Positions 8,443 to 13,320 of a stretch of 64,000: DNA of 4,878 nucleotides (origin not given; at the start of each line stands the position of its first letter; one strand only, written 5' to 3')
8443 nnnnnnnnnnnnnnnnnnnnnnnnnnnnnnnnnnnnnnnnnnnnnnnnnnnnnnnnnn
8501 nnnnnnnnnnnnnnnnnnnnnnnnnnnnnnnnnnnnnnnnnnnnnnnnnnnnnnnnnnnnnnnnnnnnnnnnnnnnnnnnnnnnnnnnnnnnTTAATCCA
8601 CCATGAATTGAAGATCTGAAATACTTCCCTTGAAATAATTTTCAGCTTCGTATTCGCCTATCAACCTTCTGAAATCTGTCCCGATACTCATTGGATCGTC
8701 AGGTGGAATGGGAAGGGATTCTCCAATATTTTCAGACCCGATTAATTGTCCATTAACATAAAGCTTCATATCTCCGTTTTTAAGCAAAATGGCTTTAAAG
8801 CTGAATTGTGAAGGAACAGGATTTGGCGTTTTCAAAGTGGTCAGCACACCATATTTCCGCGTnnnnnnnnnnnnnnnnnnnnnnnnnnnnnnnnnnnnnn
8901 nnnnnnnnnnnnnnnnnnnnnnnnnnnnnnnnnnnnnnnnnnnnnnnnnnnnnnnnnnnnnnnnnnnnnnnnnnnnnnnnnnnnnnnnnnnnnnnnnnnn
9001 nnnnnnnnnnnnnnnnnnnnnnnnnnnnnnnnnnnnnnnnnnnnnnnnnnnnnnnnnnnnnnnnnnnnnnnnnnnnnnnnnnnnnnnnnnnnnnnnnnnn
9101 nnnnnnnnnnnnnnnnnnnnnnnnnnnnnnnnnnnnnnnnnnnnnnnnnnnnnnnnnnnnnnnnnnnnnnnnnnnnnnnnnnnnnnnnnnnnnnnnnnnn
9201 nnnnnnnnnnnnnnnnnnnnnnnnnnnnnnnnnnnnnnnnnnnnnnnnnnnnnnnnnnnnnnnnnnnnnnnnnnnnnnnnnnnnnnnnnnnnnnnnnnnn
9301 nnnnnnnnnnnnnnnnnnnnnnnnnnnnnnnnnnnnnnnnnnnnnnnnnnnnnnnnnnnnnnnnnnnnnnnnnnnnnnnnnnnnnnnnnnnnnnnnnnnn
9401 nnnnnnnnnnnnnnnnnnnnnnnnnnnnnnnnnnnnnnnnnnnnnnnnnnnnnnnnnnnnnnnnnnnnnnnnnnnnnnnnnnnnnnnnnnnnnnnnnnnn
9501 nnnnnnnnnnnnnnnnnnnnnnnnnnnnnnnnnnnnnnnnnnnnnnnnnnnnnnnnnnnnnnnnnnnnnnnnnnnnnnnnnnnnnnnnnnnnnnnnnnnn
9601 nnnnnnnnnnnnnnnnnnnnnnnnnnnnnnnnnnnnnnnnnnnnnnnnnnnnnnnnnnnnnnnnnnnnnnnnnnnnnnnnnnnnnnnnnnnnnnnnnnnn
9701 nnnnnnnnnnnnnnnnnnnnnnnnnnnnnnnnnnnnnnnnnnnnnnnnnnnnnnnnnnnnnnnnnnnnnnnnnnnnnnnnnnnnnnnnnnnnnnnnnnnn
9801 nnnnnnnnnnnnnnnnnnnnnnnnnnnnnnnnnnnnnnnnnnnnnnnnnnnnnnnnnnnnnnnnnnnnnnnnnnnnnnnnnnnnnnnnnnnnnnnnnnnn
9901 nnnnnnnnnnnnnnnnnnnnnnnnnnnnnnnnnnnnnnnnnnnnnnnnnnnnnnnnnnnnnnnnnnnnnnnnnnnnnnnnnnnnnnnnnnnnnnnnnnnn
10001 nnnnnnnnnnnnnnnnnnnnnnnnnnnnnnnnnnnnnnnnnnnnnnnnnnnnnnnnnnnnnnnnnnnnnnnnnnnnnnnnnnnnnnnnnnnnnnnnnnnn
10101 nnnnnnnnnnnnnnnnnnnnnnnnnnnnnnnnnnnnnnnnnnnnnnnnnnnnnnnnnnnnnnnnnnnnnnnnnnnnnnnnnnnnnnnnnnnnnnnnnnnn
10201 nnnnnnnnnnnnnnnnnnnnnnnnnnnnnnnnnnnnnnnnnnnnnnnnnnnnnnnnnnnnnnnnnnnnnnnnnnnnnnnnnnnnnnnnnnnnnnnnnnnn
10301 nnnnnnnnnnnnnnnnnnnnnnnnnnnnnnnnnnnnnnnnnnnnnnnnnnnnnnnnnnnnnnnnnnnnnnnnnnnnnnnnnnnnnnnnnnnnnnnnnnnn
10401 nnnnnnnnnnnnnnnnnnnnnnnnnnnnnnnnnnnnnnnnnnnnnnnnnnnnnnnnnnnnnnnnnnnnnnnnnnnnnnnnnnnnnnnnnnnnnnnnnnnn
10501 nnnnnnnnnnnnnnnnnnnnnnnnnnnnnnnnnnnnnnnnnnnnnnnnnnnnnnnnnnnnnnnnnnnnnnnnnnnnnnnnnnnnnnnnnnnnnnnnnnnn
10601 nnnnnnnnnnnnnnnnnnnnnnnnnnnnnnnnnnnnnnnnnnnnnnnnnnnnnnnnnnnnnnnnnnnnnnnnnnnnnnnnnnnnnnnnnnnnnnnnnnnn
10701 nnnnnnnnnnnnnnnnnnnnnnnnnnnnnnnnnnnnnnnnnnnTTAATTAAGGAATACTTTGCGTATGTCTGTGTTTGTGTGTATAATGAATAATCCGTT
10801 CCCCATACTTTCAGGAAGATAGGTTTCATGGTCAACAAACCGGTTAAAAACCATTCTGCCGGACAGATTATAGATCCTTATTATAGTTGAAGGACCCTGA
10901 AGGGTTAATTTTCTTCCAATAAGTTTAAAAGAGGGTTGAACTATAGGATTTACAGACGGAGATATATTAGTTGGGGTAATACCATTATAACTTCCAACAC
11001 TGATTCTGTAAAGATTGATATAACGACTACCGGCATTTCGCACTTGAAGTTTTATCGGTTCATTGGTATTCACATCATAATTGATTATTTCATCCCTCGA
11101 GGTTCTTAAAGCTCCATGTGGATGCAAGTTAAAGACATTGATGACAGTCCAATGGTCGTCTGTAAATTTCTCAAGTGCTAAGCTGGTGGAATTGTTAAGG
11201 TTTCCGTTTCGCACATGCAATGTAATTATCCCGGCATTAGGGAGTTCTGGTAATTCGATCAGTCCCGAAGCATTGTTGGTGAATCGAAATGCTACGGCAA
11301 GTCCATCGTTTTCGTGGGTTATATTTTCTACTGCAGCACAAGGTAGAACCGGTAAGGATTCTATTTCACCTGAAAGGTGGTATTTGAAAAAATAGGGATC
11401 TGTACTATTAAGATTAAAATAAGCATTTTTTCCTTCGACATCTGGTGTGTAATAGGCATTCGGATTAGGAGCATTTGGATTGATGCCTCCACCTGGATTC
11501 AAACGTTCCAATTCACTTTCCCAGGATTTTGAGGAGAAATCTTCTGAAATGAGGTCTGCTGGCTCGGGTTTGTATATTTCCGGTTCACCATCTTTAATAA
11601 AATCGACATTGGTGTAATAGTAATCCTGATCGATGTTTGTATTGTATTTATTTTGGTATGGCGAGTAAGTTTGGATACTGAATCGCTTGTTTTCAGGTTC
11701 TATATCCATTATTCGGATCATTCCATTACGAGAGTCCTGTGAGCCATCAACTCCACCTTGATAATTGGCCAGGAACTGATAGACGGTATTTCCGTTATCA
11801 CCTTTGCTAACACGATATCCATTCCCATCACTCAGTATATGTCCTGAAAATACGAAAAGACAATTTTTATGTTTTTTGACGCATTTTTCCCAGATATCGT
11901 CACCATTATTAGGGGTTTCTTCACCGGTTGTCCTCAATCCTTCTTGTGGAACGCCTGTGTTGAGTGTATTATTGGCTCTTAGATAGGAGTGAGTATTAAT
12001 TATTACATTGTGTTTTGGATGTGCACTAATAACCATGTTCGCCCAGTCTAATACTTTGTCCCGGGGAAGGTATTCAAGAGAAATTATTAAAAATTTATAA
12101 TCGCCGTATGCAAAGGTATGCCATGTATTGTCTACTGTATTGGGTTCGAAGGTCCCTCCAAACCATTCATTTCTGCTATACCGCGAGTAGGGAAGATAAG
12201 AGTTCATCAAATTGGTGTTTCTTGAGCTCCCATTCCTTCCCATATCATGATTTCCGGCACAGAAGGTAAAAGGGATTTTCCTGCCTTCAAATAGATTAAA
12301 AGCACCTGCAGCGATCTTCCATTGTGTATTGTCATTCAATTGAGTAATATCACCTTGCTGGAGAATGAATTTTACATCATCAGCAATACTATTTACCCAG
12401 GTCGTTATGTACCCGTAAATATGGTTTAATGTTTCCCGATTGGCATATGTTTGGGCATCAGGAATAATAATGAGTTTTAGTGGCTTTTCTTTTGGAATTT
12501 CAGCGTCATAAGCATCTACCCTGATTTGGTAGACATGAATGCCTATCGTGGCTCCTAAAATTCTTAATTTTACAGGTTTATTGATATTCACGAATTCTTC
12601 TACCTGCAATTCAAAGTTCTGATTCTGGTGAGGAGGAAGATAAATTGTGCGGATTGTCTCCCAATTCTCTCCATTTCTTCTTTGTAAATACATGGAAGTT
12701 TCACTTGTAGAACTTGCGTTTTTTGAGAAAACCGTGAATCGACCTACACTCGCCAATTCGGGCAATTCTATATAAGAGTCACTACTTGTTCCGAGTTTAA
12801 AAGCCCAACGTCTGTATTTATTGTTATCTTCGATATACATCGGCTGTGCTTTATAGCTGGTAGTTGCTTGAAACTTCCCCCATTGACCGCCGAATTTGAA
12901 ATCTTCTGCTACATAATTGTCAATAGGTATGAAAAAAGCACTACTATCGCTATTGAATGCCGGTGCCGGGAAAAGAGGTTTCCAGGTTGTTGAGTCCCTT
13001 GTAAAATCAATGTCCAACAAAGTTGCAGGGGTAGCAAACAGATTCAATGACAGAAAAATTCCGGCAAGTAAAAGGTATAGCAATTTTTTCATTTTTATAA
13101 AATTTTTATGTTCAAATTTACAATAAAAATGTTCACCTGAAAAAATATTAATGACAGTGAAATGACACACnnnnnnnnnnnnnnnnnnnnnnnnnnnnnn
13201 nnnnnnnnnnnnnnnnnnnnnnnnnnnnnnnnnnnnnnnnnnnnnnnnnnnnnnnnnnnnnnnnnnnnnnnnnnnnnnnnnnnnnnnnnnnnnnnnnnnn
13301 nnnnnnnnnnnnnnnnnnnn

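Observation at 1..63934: Sulfatase-saturated mega-PUL with arabinofuranosidase- and rhamnosidase-type hydrolases: candidate pathway for a densely sulfated arabinose/rhamnose-rich glycan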

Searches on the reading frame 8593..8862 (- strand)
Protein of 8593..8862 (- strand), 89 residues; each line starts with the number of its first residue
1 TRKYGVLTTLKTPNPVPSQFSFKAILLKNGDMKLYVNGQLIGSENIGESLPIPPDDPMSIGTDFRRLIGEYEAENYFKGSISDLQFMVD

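Call 97: search_protein_families(library=ncbifam, proteins=[window:8593-8862:-], max_evalue=10)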
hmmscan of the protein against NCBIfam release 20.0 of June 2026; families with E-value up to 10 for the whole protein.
window:8593-8862:- (89 aa): 1 family
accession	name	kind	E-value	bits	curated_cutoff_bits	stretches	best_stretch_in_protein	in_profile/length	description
TIGR01713.1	typeII_sec_gspC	equivalog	0.062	12.9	101.6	1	14-44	196-226/259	type II secretion system protein GspC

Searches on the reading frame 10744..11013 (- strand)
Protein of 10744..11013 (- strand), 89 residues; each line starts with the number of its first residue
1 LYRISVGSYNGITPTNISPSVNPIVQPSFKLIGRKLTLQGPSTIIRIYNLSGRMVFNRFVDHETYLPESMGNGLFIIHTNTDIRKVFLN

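Call 97: search_protein_families(library=ncbifam, proteins=[window:10744-11013:-], max_evalue=10)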
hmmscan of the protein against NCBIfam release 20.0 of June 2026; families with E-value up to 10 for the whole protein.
window:10744-11013:- (89 aa): 2 families
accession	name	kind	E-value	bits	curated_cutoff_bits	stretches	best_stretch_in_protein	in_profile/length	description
TIGR04183.1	Por_Secre_tail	domain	0.0068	16.4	23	1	35-82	14-61/72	T9SS type A sorting domain-containing protein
NF033708.1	T9SS_Cterm_ChiA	domain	0.022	14.7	40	1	45-84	4-46/55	T9SS sorting signal type C domain-containing protein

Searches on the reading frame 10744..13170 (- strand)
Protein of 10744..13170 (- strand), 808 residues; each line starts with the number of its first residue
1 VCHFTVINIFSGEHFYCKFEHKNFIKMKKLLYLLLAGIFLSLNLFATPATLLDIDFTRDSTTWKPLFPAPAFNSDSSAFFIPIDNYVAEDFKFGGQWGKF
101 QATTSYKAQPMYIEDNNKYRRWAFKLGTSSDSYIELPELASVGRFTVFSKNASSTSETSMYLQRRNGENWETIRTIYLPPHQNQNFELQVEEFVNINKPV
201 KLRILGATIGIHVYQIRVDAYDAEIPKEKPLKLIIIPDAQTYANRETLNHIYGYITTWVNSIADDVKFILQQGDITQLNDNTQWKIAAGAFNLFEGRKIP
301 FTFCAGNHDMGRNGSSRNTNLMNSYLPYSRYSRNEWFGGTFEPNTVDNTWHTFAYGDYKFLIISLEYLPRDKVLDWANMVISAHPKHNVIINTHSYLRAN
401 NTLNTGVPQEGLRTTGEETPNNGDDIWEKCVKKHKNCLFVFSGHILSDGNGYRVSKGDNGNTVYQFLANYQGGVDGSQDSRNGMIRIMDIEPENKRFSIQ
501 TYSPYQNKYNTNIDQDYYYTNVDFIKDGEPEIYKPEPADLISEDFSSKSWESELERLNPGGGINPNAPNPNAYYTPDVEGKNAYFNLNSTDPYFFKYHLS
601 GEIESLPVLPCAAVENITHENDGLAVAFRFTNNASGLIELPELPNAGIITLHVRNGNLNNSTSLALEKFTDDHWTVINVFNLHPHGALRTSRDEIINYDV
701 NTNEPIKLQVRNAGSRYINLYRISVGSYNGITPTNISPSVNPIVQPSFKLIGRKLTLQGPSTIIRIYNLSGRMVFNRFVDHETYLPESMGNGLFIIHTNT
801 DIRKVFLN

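Call 4: search_protein_families(library=pfam, proteins=[window:10744-13170:-])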
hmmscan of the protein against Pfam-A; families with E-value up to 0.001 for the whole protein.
window:10744-13170:- (808 aa): 1 family
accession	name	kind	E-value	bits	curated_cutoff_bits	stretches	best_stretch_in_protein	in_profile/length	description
PF00149.33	Metallophos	-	1.7e-05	25.8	21.5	1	245-445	15-188/191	Calcineurin-like phosphoesterase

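Call 16: search_protein_families(library=ncbifam, proteins=[window:10744-13170:-], max_evalue=0.01)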
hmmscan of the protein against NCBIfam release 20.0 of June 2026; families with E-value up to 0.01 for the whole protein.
window:10744-13170:- (808 aa): 0 families

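Call 28: search_solved_structures(query=window:10744-13170:-, max_evalue=0.1)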
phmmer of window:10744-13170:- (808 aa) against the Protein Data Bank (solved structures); distinct sequences matched with E-value up to 0.1: 0.

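Call 38: find_homologous_proteins(query=window:10744-13170:-, max_evalue=0.00001)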
Query window:10744-13170:- (808 aa): 53 proteins with E <= 0.00001 among 6134 candidates.
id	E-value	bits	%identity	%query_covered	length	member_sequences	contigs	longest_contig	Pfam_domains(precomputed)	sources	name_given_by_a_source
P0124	0.0e+0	1825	100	97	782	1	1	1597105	PF00149.34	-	-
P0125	0.0e+0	1233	66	97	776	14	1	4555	-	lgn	-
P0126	0.0e+0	1025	67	80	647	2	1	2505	-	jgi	-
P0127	5.1e-297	1006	63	85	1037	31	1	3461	-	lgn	-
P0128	3.4e-296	1003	62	87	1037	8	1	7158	PF00149.34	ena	-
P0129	4.1e-287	973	60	87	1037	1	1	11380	PF00149.34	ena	-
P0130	8.7e-275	932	54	97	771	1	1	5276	PF00149.34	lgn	-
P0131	4.3e-204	698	51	62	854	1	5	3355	-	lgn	-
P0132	1.0e-203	697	53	59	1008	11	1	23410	PF07373.17,PF16342.11,PF07554.20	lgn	-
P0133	3.7e-201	689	60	59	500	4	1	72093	-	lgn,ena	-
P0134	2.4e-199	683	59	59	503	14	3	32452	-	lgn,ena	-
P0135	1.1e-192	661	51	59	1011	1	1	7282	PF00149.34,PF16342.11,PF07554.20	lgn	-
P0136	3.4e-192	659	50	61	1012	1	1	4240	PF07373.17,PF16342.11,PF07554.20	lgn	-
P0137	2.0e-188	647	50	59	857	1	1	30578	PF07554.20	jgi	-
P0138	3.0e-188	646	54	62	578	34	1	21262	PF00149.34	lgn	-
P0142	3.1e-182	626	52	64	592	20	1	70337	-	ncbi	-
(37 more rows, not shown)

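Call 44: find_encoding_contigs(protein=P0142, flank=10000, max_places=2)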
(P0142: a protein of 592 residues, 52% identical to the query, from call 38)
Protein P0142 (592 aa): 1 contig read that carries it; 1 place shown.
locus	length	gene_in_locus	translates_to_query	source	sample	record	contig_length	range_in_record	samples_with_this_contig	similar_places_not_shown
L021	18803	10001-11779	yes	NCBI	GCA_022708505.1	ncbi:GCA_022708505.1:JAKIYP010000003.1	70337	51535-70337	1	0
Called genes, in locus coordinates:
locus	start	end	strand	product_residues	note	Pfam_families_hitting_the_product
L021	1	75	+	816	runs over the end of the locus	PF03372:Exo_endo_phos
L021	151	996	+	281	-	-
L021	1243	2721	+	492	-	PF00884:Sulfatase, PF01663:Phosphodiest, PF16347:SGSH_C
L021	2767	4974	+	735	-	PF22666:Glyco_hydro_2_N2, PF02837:Glyco_hydro_2_N, PF00703:Glyco_hydro_2, PF02836:Glyco_hydro_2_C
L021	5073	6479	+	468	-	PF00884:Sulfatase, PF01663:Phosphodiest (faint), PF16347:SGSH_C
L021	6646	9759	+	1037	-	-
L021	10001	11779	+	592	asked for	-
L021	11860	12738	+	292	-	PF18962:Por_Secre_tail (weak)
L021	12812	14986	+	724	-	PF00884:Sulfatase, PF16347:SGSH_C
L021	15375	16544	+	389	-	-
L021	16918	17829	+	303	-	-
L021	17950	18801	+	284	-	?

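Call 52: predict_structure(alignment_id=A2)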
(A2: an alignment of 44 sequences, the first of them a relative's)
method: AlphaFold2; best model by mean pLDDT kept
length: 782 residues; sequences in the alignment: 44
mean_pLDDT: 84.3   pTM: 0.72
mean pLDDT of the five models: 84.3, 82.1, 81.0, 80.8, 78.2
residues with pLDDT >= 90: 394; 70-90: 258; 50-70: 95; < 50: 35
segments of 3 or more residues with pLDDT < 50: 552-554, 583-593, 660-665, 710-719
pLDDT, mean of each block of 10 residues (from residue 1): 80 70 90 88 90 92 95 87 90 93 88 97 94 95 95 93 95 96 92 93 93 90 91 93 94 95 94 94 86 94 95 96 96 97 93 98 96 84 62 83 97 86 81 93 70 77 85 88 76 80 60 78 79 59 54 60 70 83 45 56 80 91 82 78 94 75 53 88 90 86 67 38 87 88 93 92 92 87 84
secondary structure, 60 per line:
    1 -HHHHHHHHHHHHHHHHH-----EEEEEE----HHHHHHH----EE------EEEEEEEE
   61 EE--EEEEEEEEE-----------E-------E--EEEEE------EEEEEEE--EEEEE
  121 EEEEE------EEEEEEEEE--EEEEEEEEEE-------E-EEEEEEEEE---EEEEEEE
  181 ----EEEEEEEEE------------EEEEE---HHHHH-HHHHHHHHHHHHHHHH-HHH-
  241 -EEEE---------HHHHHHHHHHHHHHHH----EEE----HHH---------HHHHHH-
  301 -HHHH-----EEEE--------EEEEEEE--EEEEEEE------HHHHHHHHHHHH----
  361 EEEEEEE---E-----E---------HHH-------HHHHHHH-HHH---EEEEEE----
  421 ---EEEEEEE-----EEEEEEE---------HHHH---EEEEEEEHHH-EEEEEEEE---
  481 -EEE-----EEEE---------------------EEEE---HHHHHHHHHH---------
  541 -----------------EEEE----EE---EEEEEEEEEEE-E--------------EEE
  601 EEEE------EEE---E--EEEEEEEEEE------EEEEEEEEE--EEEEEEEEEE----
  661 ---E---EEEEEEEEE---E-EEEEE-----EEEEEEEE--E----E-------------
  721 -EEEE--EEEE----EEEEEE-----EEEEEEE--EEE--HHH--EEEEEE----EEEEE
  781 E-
elements in order (helices of 4 or more, strands of 3 or more residues): H2-18 E24-29 H34-40 E53-62 E65-73 E96-100 E107-113 E116-125 E132-140 E143-152 E162-170 E174-180 E185-193 E206-210 H214-218 H220-235 E242-245 H255-270 E275-277 H294-299 H302-305 E311-314 E323-329 E332-338 H345-356 E361-367 H397-403 E411-416 E424-430 E436-442 H452-455 E459-465 E470-477 E482-484 E490-493 E515-518 H522-531 E558-561 E571-581 E598-604 E611-613 E620-629 E636-644 E647-656 E668-676 E682-686 E692-699 E722-725 E728-731 E736-741 E747-753 E756-758 E766-771 E776-781

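Call 55: fold_search(model_id=the predicted structure, library=pdb)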
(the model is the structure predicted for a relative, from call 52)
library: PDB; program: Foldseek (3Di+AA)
matches with E <= 10: 1484; with E <= 0.001: 79
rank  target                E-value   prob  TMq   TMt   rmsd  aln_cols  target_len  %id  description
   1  3zk4_C                3.9e-09  1.00  0.28  0.36  11.9       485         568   10  Structure of purple acid phosphatase PPD1 isolated from yellow lupin (Lupinus luteus) seeds (released 2014-01-29)
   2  3zk4_A                4.2e-09  1.00  0.26  0.35  11.9       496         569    9  Structure of purple acid phosphatase PPD1 isolated from yellow lupin (Lupinus luteus) seeds (released 2014-01-29)
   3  3zk4_B                4.7e-09  1.00  0.27  0.36  12.0       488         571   11  Structure of purple acid phosphatase PPD1 isolated from yellow lupin (Lupinus luteus) seeds (released 2014-01-29)
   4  2xmo_B                5.1e-08  1.00  0.24  0.43   6.7       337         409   14  The crystal structure of Lmo2642 (released 2011-02-23)
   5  7ov8_A                6.7e-08  1.00  0.23  0.52   6.7       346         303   16  Crystal structure of pig purple acid phosphatase in complex with 4-(2-hydroxyethyl)-1-piperazineethanesulfonic acid (H (released 2022-03-23)
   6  2bq8                  8.8e-08  1.00  0.24  0.54   6.2       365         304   15  Crystal structure of human purple acid phosphatase with an inhibitory conformation of the repression loop (released 2005-10-24)
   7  2xmo_A                1.1e-07  1.00  0.25  0.44   6.0       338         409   14  The crystal structure of Lmo2642 (released 2011-02-23)
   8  1war                  1.3e-07  1.00  0.24  0.54   6.5       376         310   16  Recombinant Human Purple Acid Phosphatase expressed in Pichia Pastoris (released 2005-07-06)
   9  1qfc                  1.4e-07  1.00  0.24  0.57   6.2       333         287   16  STRUCTURE OF RAT PURPLE ACID PHOSPHATASE (released 2000-04-10)
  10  1ute_A                1.6e-07  1.00  0.23  0.52   6.7       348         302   15  PIG PURPLE ACID PHOSPHATASE COMPLEXED WITH PHOSPHATE (released 1999-10-01)
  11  9a6c_B                1.6e-07  1.00  0.24  0.37  14.7       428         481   10  Integrative model of YYDD-YYDB by crosslinking MS and deep learning (released 2024-09-18)
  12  2zo9_B                1.9e-07  1.00  0.22  0.57  11.1       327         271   12  Malonate-bound structure of the glycerophosphodiesterase from Enterobacter aerogenes (GpdQ) and characterization of th (released 2008-10-07)
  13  6qfo                  1.9e-07  0.84  0.12  0.08  31.8      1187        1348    8  EngBF DARPin Fusion 9b 3G124 (released 2019-11-06)
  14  2dxl_A                2.0e-07  1.00  0.23  0.58  11.6       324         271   12  Glycerophosphodiesterase from Enterobacter aerogenes (released 2007-05-22)
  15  7ov2_A                2.0e-07  1.00  0.23  0.51   7.8       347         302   15  Crystal structure of pig purple acid phosphatase in complex with L-glutamine, (poly)ethylene glycol fragments and glyc (released 2022-01-12)
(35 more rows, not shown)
